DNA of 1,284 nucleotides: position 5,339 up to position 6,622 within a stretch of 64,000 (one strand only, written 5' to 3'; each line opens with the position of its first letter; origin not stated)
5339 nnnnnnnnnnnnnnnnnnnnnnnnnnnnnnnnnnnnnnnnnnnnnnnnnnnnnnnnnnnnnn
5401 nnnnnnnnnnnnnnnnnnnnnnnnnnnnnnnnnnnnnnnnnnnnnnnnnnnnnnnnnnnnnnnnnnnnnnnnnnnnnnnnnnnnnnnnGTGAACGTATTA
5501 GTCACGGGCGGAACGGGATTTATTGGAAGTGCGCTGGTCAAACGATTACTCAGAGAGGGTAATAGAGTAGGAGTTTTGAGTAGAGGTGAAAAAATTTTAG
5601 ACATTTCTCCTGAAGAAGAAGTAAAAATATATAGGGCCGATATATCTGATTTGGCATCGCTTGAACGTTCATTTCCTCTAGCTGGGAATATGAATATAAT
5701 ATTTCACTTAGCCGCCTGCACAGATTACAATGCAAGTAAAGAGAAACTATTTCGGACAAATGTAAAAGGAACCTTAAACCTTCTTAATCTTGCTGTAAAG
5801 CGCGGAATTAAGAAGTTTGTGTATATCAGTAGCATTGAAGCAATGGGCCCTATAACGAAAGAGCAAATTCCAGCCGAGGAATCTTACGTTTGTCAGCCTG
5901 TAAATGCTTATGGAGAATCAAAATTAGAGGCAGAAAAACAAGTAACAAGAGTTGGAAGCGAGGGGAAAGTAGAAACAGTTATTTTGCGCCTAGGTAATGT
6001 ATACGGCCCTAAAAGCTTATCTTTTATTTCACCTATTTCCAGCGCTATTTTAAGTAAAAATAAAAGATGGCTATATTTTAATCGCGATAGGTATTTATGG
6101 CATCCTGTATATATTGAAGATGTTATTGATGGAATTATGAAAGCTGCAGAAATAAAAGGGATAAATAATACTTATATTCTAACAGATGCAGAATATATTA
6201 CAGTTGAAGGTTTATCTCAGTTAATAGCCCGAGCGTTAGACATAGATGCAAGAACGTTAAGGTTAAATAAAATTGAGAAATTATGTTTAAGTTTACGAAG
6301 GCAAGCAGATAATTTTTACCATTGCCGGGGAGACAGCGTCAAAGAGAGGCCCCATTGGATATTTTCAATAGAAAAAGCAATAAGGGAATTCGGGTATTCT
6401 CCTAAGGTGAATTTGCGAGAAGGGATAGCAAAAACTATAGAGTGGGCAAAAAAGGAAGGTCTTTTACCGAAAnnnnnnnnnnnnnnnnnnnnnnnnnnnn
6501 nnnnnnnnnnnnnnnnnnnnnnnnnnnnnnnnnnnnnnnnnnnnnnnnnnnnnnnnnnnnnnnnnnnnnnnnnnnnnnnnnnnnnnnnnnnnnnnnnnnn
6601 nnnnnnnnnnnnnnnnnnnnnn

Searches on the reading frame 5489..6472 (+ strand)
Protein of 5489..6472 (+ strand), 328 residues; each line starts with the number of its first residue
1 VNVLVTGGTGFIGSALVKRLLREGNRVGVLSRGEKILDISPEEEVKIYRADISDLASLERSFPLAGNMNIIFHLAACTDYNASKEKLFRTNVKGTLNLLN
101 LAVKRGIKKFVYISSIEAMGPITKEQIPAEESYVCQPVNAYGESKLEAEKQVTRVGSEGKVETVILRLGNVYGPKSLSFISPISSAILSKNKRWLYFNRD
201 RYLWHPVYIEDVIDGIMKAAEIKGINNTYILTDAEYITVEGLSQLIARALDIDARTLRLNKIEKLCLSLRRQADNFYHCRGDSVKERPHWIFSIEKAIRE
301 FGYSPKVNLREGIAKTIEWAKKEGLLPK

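Call 23: search_protein_families(library=pfam, proteins=[window:5489-6472:+])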
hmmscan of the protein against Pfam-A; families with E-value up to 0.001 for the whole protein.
window:5489-6472:+ (328 aa): 10 families
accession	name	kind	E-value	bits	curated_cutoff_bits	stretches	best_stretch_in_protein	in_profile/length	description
PF01370.27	Epimerase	-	1.1e-40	140.1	20.9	1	3-222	1-227/240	NAD dependent epimerase/dehydratase family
PF16363.11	GDP_Man_Dehyd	-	6.9e-31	108.4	27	1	4-316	1-332/332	GDP-mannose 4,6 dehydratase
PF01073.25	3Beta_HSD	-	1.9e-29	103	22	1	4-220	1-229/280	3-beta hydroxysteroid dehydrogenase/isomerase family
PF07993.18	NAD_binding_4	-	3.6e-23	82.5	20.1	2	64-175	85-210/258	Male sterility protein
PF04321.23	RmlD_sub_bind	-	2.8e-19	69.7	27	1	1-271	1-252/287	RmlD substrate binding domain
PF02719.21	Polysacc_synt_2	-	4.6e-18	65.9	20.2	1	3-122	1-135/293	Polysaccharide biosynthesis protein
PF13460.12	NAD_binding_10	-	2e-10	41.3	27.2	1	7-154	1-133/184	NAD(P)H-binding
PF05368.20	NmrA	-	2.2e-07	31.2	27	1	3-131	5-122/298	NmrA-like family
PF08659.16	KR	-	6.1e-07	30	22.6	1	3-119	3-140/180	KR domain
PF00106.31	adh_short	-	9.8e-06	25.6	26.6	1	2-104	2-121/195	short chain dehydrogenase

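Call 24: search_protein_families(library=ncbifam, proteins=[window:5489-6472:+])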
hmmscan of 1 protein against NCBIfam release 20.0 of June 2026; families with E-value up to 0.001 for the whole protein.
window:5489-6472:+ (328 aa): 46 families (the best 25 are shown)
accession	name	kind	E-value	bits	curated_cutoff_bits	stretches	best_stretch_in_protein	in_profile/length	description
TIGR03466.1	HpnA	hypoth_equivalog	1.6e-34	119.3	367.65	1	1-325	1-326/327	hopanoid-associated sugar epimerase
TIGR01179.1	galE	equivalog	1.8e-26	92.8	262.3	1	2-174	1-179/332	UDP-glucose 4-epimerase GalE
NF042423.1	oxyalk_red_Shew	equivalog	5.2e-25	88.2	580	1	2-314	10-329/331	2-alkyl-3-oxoalkanoate reductase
TIGR01181.1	dTDP_gluc_dehyt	equivalog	7.8e-25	87.6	365.1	1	3-322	2-313/321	dTDP-glucose 4,6-dehydratase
TIGR02197.1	heptose_epim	equivalog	1.2e-24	87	274.6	1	3-228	1-238/316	ADP-glyceromanno-heptose 6-epimerase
NF042422.1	oxyalk_red_OleD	equivalog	9.5e-24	84.3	580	1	1-180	1-177/329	2-alkyl-3-oxoalkanoate reductase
TIGR01746.1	Thioester-redct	subfamily_domain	3e-23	82.7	213.35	1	63-173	84-197/371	thioester reductase domain-containing protein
TIGR04180.1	EDH_00030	hypoth_equivalog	8.1e-23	80.9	475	1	3-253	1-259/297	NAD-dependent 4,6-dehydratase LegB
NF043036.1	ErythonDh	equivalog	1.1e-17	64.2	325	1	1-245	1-254/321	D-erythronate dehydrogenase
NF005539.0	PRK07201.1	equivalog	2.4e-16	59.6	549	1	1-153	1-162/657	SDR family oxidoreductase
NF008360.0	PRK11150.1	equivalog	1.6e-14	53.9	452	1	3-213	2-218/310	ADP-glyceromanno-heptose 6-epimerase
TIGR03589.1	PseB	equivalog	3.9e-14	52.3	407.75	1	2-195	6-190/324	UDP-N-acetylglucosamine 4,6-dehydratase (inverting)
NF052578.1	StrlDmthSdmBMthl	equivalog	4.2e-14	53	600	1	1-241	1-236/328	sterol demethylase protein SdmB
TIGR01214.1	rmlD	equivalog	1.3e-13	50.7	224.05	1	3-254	2-230/285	dTDP-4-dehydrorhamnose reductase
NF041293.1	G6PDh_Azf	equivalog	4.4e-12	46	400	1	2-171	4-182/252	NAD-dependent glucose-6-phosphate dehydrogenase Azf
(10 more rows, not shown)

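Call 62: search_solved_structures(query=window:5489-6472:+, max_evalue=1e-10)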
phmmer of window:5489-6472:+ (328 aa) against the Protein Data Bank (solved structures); distinct sequences matched with E-value up to 1e-10: 33.
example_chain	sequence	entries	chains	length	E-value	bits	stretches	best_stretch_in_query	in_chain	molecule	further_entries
8rdg_A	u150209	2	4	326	1.9e-25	93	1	1-326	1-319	SDR family NAD(P)-dependent oxidoreductase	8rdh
4zrm_A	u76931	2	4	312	3e-25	92.3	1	1-249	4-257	UDP-glucose 4-epimerase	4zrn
8rdi_A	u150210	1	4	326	6e-25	91.3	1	1-326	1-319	SDR family NAD(P)-dependent oxidoreductase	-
3wj7_A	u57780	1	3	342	1.2e-23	87.1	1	3-325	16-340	Putative oxidoreductase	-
2p5u_A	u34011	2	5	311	8.6e-18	67.8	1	1-176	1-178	UDP-glucose 4-epimerase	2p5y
8vr2_A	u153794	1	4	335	1e-15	61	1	3-254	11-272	NAD-dependent epimerase/dehydratase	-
6bwl_A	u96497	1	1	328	1.1e-15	60.9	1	1-327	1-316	Pal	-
6kv9_A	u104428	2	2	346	1.6e-15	60.3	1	2-226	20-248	MoeE5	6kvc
6jkg_A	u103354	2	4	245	1.9e-15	60.1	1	4-222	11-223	Sterol-4-alpha-carboxylate 3-dehydrogenase, decarboxylating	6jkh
3ehe_A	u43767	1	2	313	2.1e-15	60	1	3-255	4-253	UDP-glucose 4-epimerase (GalE-1)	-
2c20_A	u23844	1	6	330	3.7e-15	59.2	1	2-174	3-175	UDP-GLUCOSE 4-EPIMERASE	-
8w3u_A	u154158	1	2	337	4.9e-14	55.5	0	2-176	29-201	dTDP-glucose 4,6-dehydratase related protein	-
9ar1_A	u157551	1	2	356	6e-14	55.2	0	2-176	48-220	dTDP-glucose 4,6-dehydratase related protein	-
7k3p_A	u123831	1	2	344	1.9e-13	53.6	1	2-173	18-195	UDP-glucose 4-epimerase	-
2pzk_A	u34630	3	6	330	3.6e-13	52.6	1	1-182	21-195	Putative nucleotide sugar epimerase/ dehydratase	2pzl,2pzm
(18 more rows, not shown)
